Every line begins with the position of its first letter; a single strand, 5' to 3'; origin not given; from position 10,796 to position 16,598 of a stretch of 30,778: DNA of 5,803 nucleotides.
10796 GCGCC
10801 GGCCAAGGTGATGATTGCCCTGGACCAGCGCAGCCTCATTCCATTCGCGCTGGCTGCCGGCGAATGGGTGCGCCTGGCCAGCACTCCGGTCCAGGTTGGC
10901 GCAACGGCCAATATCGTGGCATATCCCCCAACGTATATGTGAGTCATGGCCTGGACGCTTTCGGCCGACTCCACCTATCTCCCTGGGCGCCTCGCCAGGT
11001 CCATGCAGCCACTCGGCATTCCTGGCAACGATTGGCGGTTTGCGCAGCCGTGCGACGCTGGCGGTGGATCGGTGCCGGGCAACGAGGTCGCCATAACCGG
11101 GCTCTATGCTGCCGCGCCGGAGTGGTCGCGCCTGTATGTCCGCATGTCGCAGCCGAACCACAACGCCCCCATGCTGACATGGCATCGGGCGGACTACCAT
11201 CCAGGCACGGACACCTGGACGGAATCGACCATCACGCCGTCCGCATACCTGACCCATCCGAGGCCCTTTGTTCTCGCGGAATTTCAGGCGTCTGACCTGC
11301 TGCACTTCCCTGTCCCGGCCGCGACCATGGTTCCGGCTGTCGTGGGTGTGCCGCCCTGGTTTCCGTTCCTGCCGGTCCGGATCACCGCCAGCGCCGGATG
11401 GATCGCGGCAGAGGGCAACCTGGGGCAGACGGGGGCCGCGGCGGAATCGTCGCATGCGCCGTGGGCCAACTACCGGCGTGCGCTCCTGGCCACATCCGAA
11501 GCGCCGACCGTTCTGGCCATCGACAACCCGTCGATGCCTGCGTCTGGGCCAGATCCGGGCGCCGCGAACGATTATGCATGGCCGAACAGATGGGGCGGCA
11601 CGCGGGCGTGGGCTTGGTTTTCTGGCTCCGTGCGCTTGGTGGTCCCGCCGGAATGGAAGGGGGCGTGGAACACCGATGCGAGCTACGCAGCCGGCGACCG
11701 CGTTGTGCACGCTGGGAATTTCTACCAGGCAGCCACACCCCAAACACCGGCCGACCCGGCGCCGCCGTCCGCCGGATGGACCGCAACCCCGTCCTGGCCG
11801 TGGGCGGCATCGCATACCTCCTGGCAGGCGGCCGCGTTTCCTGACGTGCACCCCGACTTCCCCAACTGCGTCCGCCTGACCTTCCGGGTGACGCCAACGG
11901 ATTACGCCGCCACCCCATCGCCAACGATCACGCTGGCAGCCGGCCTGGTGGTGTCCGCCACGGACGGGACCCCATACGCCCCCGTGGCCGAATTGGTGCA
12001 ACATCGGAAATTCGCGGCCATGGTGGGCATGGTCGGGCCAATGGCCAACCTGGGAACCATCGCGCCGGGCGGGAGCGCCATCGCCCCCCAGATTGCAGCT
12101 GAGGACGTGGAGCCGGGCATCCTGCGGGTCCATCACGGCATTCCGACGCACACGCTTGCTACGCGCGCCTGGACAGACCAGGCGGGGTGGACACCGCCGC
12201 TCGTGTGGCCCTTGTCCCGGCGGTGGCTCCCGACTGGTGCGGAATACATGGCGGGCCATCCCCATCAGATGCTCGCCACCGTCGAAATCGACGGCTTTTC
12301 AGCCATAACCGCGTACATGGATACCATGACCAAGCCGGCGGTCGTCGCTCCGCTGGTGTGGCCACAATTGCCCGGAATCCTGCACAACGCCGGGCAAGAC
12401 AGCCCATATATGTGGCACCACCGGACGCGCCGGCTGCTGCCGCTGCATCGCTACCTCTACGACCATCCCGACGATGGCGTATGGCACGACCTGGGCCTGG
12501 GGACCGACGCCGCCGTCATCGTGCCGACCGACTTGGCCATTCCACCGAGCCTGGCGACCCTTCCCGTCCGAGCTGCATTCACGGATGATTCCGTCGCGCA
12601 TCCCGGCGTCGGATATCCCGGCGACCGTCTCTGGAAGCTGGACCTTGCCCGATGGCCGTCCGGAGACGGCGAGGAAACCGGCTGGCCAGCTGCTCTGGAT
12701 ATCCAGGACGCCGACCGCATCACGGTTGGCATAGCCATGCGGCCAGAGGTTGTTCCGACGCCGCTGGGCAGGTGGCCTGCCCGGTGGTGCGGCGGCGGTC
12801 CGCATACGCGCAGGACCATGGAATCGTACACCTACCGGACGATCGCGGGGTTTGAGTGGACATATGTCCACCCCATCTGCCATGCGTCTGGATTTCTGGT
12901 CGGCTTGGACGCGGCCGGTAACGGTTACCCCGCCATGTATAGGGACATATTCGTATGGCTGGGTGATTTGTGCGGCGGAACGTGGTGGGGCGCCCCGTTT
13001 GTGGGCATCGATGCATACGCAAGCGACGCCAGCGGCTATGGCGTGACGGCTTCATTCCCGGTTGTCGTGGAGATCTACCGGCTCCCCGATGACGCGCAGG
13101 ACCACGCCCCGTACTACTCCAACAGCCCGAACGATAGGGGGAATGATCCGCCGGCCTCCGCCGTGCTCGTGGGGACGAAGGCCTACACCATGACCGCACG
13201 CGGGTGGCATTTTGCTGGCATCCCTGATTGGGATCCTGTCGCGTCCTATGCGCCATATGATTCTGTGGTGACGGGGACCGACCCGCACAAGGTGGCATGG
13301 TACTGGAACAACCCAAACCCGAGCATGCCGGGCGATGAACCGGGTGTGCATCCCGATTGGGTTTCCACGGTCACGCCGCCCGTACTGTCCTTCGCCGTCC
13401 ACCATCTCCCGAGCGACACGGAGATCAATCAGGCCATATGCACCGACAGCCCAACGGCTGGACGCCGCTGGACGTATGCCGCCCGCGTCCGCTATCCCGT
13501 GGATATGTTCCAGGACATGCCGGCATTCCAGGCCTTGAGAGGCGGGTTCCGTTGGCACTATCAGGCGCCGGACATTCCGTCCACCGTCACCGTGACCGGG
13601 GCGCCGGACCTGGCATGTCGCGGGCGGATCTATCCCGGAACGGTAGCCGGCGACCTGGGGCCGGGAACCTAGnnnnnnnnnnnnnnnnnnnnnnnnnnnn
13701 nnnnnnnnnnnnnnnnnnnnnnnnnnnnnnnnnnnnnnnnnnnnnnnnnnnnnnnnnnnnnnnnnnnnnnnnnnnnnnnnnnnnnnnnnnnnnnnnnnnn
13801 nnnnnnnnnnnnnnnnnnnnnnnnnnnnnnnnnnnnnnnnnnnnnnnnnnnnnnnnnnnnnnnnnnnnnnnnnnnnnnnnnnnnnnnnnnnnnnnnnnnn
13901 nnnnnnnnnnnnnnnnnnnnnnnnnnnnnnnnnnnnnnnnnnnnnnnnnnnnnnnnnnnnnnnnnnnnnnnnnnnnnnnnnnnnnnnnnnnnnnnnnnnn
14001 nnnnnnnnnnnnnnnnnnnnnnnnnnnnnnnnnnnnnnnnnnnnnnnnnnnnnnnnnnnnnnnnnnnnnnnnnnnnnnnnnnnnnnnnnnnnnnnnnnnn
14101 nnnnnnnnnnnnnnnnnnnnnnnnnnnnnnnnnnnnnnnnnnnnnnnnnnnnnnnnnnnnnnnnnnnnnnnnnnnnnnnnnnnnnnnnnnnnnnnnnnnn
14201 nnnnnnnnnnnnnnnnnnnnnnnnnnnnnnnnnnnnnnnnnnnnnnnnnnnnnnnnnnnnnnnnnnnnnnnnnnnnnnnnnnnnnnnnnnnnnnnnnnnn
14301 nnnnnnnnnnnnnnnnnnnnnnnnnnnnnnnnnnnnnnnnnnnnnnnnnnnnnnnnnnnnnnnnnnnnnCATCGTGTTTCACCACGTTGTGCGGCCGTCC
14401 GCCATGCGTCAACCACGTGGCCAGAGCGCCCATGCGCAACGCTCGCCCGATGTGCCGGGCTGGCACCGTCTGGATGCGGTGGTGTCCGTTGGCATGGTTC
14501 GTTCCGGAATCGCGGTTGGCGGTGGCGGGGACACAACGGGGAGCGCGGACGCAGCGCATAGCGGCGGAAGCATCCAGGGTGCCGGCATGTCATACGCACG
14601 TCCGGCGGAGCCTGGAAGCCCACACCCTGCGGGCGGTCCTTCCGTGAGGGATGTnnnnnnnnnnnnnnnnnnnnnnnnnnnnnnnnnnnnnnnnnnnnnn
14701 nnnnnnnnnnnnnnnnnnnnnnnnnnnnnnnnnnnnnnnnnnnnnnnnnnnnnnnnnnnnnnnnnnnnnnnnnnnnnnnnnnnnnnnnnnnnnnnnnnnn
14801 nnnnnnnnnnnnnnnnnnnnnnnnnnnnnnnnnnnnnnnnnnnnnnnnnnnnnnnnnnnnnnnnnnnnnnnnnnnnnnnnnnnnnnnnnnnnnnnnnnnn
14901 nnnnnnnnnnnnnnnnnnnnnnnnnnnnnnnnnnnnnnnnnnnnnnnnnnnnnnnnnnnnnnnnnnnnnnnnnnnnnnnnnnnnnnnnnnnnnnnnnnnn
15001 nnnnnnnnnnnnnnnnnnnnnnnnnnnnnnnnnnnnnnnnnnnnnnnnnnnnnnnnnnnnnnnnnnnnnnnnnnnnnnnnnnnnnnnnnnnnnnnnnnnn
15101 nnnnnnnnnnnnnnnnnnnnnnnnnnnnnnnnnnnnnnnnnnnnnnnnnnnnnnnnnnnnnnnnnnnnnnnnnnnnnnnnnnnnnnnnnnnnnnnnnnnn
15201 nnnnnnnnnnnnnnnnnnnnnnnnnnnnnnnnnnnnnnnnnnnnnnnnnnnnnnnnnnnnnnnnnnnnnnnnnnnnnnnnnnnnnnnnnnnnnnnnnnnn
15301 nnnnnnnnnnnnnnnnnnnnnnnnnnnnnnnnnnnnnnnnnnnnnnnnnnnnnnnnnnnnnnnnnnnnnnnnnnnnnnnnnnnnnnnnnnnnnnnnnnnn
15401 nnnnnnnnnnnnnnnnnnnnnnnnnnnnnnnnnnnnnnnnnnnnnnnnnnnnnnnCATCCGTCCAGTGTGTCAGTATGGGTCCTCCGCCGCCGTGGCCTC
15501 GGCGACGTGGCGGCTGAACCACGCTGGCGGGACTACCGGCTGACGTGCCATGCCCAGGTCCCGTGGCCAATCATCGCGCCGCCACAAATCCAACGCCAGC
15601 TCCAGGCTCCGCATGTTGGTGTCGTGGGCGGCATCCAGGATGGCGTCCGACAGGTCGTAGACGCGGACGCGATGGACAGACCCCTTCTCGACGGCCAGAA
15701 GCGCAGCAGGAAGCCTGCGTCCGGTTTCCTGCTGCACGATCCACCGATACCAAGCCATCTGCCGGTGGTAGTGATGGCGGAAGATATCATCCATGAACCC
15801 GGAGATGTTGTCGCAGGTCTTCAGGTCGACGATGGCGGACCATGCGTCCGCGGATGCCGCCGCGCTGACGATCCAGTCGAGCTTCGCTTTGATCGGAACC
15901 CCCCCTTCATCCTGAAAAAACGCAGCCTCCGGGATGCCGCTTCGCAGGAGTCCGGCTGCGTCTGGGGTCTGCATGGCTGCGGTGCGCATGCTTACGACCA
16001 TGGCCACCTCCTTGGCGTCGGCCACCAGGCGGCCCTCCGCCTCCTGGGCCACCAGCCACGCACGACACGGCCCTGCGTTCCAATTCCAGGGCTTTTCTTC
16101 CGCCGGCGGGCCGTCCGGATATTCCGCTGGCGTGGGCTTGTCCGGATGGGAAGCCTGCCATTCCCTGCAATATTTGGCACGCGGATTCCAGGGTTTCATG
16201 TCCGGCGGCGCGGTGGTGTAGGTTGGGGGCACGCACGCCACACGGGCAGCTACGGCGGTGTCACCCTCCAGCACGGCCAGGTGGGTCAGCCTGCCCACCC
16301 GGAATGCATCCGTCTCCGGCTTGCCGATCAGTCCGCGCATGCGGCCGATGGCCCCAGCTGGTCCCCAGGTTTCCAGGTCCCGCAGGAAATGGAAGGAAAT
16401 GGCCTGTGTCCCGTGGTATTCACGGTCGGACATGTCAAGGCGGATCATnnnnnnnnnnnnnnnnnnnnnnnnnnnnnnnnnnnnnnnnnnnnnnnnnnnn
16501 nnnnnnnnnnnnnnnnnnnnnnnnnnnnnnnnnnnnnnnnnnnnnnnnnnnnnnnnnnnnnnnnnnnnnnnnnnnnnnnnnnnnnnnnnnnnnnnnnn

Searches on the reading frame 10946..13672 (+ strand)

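Call 16: search_protein_families(library=phrogs, max_evalue=0.001, proteins=[window:10946-13672:+])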
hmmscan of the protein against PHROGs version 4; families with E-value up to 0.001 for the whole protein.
window:10946-13672:+ (908 aa): 0 families

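Call 30: search_protein_families(library=pfam, max_evalue=0.01, proteins=[window:10946-13672:+])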
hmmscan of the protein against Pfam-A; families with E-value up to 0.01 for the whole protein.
window:10946-13672:+ (908 aa): 1 family
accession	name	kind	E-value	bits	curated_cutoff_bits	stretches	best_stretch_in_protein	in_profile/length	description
PF02839.19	CBM_5_12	-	0.0038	17.6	26.2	1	240-269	1-37/44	Carbohydrate-binding module family 5/12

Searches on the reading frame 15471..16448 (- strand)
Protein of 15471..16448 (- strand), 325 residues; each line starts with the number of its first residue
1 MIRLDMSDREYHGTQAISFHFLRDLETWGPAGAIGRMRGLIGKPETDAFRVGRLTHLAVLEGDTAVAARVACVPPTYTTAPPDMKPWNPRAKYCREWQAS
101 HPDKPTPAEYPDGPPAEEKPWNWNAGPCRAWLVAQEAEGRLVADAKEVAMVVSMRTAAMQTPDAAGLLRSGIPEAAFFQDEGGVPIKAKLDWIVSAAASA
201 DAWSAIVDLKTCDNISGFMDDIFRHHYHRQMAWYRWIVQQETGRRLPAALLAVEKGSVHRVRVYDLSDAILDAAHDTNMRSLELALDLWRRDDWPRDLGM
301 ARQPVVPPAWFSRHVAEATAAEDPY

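Call 13: search_protein_families(library=pfam, max_evalue=0.01, proteins=[window:15471-16448:-])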
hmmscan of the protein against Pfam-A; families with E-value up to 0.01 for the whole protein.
window:15471-16448:- (325 aa): 1 family
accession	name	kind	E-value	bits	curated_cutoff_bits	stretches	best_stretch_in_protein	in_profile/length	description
PF12684.13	DUF3799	-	6.2e-18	65.8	26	1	148-297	72-223/233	PDDEXK-like domain of unknown function (DUF3799)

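Call 14: search_protein_families(library=phrogs, max_evalue=0.01, proteins=[window:15471-16448:-])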
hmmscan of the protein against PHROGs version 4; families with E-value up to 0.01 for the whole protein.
window:15471-16448:- (325 aa): 3 families
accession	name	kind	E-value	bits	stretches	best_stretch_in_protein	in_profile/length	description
phrog_412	-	DNA, RNA and nucleotide metabolism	1e-43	151.2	1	2-320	140-415/440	exonuclease VIII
phrog_1227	-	DNA, RNA and nucleotide metabolism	5e-08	33.5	1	170-274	114-221/268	exonuclease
phrog_607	-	DNA, RNA and nucleotide metabolism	4.1e-06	26.3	1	137-242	702-808/883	exonuclease VII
